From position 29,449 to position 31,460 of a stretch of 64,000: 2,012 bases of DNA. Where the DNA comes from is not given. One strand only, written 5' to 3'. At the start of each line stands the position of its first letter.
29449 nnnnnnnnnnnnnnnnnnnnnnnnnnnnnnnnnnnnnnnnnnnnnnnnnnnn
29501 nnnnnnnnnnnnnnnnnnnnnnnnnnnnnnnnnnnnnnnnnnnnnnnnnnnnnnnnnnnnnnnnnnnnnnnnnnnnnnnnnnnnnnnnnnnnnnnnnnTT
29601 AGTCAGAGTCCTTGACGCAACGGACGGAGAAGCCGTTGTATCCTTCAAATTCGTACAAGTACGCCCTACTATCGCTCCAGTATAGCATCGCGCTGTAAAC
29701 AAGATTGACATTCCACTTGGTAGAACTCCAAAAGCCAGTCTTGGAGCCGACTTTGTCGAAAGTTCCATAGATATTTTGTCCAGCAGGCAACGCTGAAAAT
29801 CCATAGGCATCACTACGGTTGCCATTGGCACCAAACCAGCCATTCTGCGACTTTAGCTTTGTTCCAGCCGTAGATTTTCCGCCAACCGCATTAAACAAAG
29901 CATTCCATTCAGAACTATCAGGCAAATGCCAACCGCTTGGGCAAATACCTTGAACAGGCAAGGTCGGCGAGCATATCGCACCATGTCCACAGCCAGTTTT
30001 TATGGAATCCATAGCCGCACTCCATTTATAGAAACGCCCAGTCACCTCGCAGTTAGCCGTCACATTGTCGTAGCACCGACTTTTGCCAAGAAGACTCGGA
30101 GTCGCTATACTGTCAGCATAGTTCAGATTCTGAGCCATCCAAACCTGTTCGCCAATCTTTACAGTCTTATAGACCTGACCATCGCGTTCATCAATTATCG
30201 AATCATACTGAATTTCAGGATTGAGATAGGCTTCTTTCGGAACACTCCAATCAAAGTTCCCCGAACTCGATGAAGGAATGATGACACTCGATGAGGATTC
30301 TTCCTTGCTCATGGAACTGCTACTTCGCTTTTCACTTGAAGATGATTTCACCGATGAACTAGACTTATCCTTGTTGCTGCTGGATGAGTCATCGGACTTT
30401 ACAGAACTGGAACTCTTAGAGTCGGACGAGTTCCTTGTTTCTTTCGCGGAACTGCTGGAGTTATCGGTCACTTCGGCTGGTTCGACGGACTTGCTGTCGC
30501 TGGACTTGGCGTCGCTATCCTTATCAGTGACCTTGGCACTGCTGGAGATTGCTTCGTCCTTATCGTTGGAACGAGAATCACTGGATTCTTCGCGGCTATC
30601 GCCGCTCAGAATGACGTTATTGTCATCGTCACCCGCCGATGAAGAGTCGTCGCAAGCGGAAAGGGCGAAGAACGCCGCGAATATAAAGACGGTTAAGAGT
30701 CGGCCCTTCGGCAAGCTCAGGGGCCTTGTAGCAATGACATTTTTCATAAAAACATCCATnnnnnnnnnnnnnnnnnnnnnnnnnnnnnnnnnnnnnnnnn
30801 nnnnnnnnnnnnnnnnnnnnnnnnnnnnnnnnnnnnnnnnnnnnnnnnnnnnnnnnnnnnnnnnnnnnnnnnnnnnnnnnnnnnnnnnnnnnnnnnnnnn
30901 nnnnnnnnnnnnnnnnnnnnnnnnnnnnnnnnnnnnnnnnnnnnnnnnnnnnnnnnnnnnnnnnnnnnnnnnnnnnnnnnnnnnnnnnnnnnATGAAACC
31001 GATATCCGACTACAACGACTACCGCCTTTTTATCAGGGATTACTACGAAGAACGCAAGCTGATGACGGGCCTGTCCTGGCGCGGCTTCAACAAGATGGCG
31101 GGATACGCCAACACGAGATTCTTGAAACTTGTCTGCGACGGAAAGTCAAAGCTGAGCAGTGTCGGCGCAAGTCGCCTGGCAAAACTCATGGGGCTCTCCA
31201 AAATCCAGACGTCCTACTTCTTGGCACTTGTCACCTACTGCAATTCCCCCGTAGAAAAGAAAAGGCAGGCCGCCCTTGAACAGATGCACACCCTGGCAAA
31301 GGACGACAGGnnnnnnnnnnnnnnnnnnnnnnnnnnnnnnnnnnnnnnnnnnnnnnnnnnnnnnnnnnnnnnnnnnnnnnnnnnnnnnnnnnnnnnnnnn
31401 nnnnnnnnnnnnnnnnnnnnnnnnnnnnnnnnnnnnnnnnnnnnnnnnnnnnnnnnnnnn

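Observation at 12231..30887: Uncharacterised 23-bp palindrome (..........-N3-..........) in five promoter regions of the lipoprotein array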

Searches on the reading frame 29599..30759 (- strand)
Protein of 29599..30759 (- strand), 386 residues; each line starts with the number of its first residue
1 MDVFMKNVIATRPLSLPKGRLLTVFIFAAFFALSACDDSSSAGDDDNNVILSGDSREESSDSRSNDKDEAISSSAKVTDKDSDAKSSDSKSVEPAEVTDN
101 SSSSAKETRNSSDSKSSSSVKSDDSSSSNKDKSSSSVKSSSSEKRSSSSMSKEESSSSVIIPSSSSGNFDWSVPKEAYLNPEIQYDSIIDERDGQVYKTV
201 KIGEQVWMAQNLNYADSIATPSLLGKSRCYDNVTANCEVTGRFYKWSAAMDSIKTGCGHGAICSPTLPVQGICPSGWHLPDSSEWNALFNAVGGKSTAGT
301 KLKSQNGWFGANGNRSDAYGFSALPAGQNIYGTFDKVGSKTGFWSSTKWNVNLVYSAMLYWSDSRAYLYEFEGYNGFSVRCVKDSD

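Call 11: search_protein_families(library=ncbifam, proteins=[window:29599-30759:-])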
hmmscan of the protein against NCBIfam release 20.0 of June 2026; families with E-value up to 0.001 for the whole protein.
window:29599-30759:- (386 aa): 1 family
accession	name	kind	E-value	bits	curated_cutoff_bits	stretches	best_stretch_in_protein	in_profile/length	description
TIGR02145.1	Fib_succ_major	domain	1.5e-55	188.6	41.65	1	187-384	1-176/176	FISUMP domain-containing protein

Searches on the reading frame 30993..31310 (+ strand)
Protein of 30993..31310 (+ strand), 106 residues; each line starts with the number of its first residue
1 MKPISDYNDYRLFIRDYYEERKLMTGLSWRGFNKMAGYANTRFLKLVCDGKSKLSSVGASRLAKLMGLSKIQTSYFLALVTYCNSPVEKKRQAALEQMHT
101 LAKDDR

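Call 59: predict_structure(alignment_id=A3)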
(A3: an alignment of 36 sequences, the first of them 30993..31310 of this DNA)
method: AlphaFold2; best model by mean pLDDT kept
length: 106 residues; sequences in the alignment: 36
mean_pLDDT: 95.2   pTM: 0.87
mean pLDDT of the five models: 95.2, 95.2, 94.3, 94.3, 93.4
residues with pLDDT >= 90: 100; 70-90: 4; 50-70: 2; < 50: 0
segments of 3 or more residues with pLDDT < 50: none
pLDDT, mean of each block of 10 residues (from residue 1): 94 98 96 94 97 96 97 97 97 97 76
secondary structure, 60 per line:
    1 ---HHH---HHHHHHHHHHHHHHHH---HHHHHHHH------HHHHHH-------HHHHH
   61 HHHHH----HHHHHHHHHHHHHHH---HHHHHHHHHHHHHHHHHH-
elements in order: H10-25 H29-36 H43-48 H56-65 H70-84 H88-105
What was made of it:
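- On XRE / lambda-cI-type HTH transcription regulators (for the proposed binder): The AF2 N-domain model has pLDDT 95.2 and pTM 0.87 (call 59).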

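Call 62: fold_search(model_id=the predicted structure, library=pdb)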
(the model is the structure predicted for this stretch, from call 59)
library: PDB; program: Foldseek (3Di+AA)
matches with E <= 10: 255; with E <= 0.001: 0
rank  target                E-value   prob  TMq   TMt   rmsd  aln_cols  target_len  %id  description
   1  7o74_A                1.9e-01  0.90  0.43  0.32  13.3       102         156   16  Structure of cyanase from Pseudomonas lactis (released 2021-04-21)
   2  1lli_A                2.0e-01  0.98  0.48  0.56   7.3       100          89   19  THE CRYSTAL STRUCTURE OF A MUTANT PROTEIN WITH ALTERED BUT IMPROVED HYDROPHOBIC CORE PACKING (released 1994-08-31)
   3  3trb_A                2.1e-01  0.98  0.45  0.51   7.6        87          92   17  Structure of an addiction module antidote protein of a HigA (higA) family from Coxiella burnetii (released 2011-09-28)
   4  1lmb_3                2.1e-01  0.97  0.48  0.57   7.7       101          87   19  REFINED 1.8 ANGSTROM CRYSTAL STRUCTURE OF THE LAMBDA REPRESSOR-OPERATOR COMPLEX (released 1991-11-05)
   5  7csv_B                2.7e-01  0.97  0.51  0.54   7.5       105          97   13  Pseudomonas aeruginosa antitoxin HigA (released 2021-01-13)
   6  4jqd_F                2.9e-01  0.95  0.40  0.44   7.0        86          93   20  Crystal structure of the Restriction-Modification Controller Protein C.Csp231I OL operator complex (released 2014-04-02)
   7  1rio_B                3.0e-01  0.95  0.47  0.51   7.5       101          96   20  Structure of bacteriophage lambda cI-NTD in complex with sigma-region4 of Thermus aquaticus bound to DNA (released 2004-01-27)
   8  7jvt_C                3.2e-01  0.99  0.52  0.30   3.7        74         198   23  Crystal structure of a lambda-186 hybrid repressor (released 2021-09-08)
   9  6lb3_B                3.9e-01  0.98  0.51  0.58   5.0        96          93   14  Crystal structure of PA4674 in complex with its operator DNA (18bp) from Pseudomonas aeruginosa (released 2020-11-18)
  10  7csy_B                3.9e-01  0.97  0.51  0.55   7.5        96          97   11  Pseudomonas aeruginosa antitoxin HigA with higBA promoter (released 2021-01-13)
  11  1lmb_4                3.9e-01  0.95  0.50  0.56   8.3       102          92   20  REFINED 1.8 ANGSTROM CRYSTAL STRUCTURE OF THE LAMBDA REPRESSOR-OPERATOR COMPLEX (released 1991-11-05)
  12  1lli_B                3.9e-01  0.94  0.49  0.55   8.3       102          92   19  THE CRYSTAL STRUCTURE OF A MUTANT PROTEIN WITH ALTERED BUT IMPROVED HYDROPHOBIC CORE PACKING (released 1994-08-31)
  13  3vk0_B                4.1e-01  0.97  0.46  0.54   3.9        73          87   11  Crystal Structure of hypothetical transcription factor NHTF from Neisseria (released 2012-03-14)
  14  7csv_A                4.6e-01  0.95  0.51  0.54   7.5       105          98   13  Pseudomonas aeruginosa antitoxin HigA (released 2021-01-13)
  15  4mct_C                4.6e-01  0.94  0.50  0.56   5.7        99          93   18  P. vulgaris HIGBA structure, crystal form 1 (released 2013-12-11)
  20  1rio_A                5.6e-01  0.95  0.49  0.53   5.8        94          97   18  Structure of bacteriophage lambda cI-NTD in complex with sigma-region4 of Thermus aquaticus bound to DNA (released 2004-01-27)
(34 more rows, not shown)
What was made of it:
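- On XRE / lambda-cI-type HTH transcription regulators (for the proposed binder): Foldseek PDB hits are almost all XRE-type proteins (probability 0.95-0.99, TM 0.5-0.6), but the E-values are 0.2-1 (call 62).
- Closest known: Lambda cI / XRE-family repressor-operator systems. Same: Foldseek top hits are 1lmb, 1rio, HigA and C.Csp231I (call 62).
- Tried and rejected: The N-domain alone gave the same families with higher probability but E-values still weak (call 62).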
